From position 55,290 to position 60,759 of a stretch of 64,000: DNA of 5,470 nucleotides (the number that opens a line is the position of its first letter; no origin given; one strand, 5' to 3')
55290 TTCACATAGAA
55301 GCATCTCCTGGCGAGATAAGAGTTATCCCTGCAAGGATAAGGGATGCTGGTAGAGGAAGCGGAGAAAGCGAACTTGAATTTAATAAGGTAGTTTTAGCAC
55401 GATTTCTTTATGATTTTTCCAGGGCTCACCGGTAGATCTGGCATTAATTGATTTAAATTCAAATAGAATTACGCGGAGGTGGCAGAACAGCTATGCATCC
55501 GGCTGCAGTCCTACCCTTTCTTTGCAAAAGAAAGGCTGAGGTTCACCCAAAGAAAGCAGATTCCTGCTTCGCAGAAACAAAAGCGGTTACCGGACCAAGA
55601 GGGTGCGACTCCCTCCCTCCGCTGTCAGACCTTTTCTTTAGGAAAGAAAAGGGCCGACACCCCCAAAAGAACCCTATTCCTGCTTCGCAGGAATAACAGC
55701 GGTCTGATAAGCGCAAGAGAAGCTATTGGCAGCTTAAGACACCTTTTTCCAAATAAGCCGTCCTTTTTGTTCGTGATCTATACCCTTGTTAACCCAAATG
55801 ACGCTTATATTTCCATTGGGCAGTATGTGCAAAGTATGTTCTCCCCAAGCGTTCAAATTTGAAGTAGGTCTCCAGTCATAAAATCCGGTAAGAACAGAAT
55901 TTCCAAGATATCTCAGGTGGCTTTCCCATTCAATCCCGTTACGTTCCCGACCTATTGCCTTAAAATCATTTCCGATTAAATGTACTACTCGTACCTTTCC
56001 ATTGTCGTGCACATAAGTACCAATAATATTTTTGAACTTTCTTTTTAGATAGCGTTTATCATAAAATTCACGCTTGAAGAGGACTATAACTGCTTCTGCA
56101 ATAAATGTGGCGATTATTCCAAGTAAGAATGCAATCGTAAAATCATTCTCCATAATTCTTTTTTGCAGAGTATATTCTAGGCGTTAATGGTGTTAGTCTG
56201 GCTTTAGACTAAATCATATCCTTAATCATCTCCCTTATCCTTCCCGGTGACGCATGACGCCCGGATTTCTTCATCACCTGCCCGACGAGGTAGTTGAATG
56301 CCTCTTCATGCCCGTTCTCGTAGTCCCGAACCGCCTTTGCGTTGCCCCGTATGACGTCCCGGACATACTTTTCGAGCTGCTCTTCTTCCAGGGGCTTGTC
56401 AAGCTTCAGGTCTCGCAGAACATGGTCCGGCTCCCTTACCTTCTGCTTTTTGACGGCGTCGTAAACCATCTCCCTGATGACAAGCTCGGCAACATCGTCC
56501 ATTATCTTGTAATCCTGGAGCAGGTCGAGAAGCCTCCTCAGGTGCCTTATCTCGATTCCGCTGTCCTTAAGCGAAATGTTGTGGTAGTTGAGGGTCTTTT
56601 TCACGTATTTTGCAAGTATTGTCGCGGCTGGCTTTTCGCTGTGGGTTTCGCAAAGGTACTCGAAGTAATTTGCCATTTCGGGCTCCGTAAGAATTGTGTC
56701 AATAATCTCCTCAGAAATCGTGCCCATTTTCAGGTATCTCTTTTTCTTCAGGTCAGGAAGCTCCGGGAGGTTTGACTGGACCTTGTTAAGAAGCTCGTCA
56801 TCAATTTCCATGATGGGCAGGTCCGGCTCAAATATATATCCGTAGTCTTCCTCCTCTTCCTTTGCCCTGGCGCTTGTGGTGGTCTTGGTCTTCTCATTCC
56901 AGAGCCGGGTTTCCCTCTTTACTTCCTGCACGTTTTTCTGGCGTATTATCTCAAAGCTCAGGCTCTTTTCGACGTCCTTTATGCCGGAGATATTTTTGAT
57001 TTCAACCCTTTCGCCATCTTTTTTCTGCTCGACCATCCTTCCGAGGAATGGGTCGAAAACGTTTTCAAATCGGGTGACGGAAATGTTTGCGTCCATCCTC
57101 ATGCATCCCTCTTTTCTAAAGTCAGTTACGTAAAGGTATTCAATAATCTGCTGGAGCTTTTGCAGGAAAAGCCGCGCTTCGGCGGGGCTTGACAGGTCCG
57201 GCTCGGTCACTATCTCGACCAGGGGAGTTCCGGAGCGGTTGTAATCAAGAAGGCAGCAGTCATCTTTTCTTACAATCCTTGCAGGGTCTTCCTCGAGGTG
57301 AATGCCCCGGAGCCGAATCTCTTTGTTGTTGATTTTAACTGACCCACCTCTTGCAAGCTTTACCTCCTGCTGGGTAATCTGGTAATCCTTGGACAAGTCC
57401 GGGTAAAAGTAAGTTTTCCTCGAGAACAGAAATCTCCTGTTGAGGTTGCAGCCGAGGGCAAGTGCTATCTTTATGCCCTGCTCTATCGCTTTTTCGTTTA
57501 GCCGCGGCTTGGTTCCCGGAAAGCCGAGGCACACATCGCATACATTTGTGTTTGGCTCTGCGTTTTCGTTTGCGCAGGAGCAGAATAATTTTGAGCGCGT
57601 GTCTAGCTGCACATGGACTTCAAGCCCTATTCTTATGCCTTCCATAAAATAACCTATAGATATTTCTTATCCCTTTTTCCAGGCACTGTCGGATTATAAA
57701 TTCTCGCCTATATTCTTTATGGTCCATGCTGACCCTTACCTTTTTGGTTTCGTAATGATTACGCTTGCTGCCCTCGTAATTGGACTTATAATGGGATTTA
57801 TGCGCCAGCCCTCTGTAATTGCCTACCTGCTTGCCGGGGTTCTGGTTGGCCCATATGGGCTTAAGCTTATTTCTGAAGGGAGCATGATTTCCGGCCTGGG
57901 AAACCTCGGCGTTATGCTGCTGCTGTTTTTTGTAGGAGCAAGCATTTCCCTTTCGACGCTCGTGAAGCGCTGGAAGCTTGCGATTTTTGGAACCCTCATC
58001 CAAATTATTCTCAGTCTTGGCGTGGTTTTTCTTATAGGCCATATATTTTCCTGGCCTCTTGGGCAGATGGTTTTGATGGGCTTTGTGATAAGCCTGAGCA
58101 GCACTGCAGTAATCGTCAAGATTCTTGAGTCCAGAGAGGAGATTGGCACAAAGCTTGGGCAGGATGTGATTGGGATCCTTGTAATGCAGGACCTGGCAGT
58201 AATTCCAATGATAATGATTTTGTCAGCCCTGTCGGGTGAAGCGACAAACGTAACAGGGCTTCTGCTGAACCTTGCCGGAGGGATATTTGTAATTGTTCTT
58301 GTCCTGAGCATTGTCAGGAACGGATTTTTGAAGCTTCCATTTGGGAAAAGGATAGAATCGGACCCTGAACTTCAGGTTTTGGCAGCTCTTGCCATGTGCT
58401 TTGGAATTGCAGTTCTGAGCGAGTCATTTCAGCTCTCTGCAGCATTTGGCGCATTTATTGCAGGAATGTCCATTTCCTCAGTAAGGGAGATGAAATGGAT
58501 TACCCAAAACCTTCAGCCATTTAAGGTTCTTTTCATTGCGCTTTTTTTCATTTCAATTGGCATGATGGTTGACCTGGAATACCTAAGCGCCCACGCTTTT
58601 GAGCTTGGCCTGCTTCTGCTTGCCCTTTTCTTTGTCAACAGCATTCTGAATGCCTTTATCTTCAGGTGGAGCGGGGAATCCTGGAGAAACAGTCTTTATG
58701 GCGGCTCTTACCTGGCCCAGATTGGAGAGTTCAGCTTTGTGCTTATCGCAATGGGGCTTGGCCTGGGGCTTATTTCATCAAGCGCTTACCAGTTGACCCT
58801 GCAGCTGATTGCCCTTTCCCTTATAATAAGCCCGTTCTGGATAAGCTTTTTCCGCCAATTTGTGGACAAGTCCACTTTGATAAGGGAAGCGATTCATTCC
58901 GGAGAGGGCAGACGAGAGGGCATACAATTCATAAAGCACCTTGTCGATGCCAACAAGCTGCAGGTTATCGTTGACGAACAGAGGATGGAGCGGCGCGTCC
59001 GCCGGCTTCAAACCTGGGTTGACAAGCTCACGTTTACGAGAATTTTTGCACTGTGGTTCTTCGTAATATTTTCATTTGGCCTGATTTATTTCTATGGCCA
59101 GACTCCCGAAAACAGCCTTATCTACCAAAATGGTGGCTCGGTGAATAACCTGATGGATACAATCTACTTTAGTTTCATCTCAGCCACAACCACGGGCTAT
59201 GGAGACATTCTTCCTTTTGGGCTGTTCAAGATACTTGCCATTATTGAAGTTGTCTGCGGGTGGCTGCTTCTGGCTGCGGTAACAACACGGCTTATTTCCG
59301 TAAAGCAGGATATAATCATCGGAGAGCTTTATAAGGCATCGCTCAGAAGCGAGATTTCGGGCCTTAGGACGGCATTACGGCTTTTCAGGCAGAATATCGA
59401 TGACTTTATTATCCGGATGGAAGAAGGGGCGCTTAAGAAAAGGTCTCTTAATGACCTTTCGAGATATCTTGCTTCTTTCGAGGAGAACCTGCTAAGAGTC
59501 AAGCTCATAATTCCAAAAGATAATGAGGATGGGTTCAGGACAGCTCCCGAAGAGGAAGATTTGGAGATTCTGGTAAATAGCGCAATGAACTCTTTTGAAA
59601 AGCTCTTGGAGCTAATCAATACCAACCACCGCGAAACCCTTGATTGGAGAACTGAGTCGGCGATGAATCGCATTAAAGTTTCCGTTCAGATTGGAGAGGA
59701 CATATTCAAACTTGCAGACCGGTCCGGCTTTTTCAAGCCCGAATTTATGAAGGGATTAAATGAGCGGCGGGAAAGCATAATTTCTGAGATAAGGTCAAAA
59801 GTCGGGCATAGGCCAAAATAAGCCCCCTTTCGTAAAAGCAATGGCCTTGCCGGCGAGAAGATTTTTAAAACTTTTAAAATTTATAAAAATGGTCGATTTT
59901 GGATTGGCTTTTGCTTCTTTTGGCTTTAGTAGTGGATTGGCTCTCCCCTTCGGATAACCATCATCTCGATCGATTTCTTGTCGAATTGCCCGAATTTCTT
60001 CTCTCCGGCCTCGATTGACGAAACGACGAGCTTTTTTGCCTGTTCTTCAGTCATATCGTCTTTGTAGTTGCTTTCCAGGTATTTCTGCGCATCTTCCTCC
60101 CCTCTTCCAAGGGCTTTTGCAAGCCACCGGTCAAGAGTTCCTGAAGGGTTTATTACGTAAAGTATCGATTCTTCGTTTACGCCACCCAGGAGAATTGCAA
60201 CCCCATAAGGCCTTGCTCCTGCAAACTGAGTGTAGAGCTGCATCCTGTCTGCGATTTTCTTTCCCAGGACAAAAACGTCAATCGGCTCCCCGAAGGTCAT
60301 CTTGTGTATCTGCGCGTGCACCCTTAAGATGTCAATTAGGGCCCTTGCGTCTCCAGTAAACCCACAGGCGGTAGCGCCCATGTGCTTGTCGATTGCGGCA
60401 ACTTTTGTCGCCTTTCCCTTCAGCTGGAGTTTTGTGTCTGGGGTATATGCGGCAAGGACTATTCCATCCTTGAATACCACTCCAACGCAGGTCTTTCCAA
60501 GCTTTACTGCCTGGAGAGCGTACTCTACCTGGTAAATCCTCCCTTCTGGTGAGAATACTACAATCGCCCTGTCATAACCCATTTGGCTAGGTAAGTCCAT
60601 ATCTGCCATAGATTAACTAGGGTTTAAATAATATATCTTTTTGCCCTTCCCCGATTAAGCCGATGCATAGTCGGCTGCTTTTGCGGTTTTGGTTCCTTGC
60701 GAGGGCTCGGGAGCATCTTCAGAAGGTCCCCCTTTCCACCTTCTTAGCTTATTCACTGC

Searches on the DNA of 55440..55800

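Call 79: search_rna_families(source=window, start=55440, end=55800, threshold=evalue, max_evalue=5, show_alignments=2)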
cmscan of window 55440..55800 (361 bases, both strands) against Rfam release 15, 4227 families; matches with E-value up to 5: 3.
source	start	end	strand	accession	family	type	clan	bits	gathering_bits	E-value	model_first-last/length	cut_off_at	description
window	55580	55632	+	RF00233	Tymo_tRNA-like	Cis-reg;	-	17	40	0.27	1-84/84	no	Tymovirus/Pomovirus/Furovirus tRNA-like 3' UTR element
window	55623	55659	-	RF00658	mir-21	Gene; miRNA;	-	15.4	52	0.9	1-72/72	no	mir-21 microRNA precursor family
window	55609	55627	-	RF01381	HIV-1_SL3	Cis-reg;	-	12.7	33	4.8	1-23/23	no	HIV-1 stem-loop 3 Psi packaging signal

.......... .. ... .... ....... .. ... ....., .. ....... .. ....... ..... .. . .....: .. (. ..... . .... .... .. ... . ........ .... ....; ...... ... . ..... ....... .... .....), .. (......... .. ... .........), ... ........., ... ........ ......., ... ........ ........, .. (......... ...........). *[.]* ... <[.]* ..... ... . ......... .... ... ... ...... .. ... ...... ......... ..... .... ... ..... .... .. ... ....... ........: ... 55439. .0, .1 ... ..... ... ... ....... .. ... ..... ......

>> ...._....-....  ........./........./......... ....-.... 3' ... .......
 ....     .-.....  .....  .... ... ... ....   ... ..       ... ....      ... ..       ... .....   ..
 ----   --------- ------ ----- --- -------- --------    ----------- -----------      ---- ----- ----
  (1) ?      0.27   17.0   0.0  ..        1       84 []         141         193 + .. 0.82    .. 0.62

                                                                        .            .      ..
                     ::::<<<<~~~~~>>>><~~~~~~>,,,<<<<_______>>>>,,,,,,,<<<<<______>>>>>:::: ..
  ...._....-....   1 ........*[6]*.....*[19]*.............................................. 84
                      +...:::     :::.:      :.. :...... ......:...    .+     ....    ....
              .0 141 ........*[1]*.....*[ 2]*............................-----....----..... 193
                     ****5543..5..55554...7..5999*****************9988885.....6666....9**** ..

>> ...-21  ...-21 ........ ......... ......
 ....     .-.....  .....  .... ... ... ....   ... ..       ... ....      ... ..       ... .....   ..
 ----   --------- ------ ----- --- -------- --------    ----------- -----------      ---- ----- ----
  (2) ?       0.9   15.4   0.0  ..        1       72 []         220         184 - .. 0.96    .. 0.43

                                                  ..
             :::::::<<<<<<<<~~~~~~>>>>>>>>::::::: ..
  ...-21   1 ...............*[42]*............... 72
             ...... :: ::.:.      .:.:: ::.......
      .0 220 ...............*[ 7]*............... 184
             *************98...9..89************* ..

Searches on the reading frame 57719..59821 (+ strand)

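Call 50: search_protein_families(library=pfam, proteins=[window:57719-59821:+], max_evalue=0.00001)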
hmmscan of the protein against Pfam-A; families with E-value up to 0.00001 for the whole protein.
window:57719-59821:+ (700 aa): 2 families
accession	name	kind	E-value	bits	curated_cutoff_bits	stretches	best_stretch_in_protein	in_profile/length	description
PF00999.27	Na_H_Exchanger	-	5.3e-55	187.2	26.2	1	17-377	3-371/375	Sodium/hydrogen exchanger, transmembrane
PF07885.22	Ion_trans_2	-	1e-10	41.8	22.5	1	447-528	3-76/79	Ion channel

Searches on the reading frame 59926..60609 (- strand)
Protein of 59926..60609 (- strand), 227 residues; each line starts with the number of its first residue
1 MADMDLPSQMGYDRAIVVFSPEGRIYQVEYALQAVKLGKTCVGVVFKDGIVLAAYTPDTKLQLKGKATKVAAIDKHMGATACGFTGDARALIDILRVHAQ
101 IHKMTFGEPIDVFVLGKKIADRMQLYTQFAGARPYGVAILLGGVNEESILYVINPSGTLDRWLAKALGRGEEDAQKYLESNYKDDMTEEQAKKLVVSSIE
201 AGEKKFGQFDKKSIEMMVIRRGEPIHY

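Call 51: search_protein_families(library=pfam, proteins=[window:59926-60609:-], max_evalue=0.00001)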
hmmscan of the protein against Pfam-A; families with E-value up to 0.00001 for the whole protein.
window:59926-60609:- (227 aa): 2 families
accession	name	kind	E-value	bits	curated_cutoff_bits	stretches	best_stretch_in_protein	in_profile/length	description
PF00227.31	Proteasome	-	1.1e-46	159.3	22.4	1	35-218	1-188/189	Proteasome subunit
PF10584.14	Proteasome_A_N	-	1.6e-12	47.3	27.7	1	12-34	1-23/23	Proteasome subunit A N-terminal signature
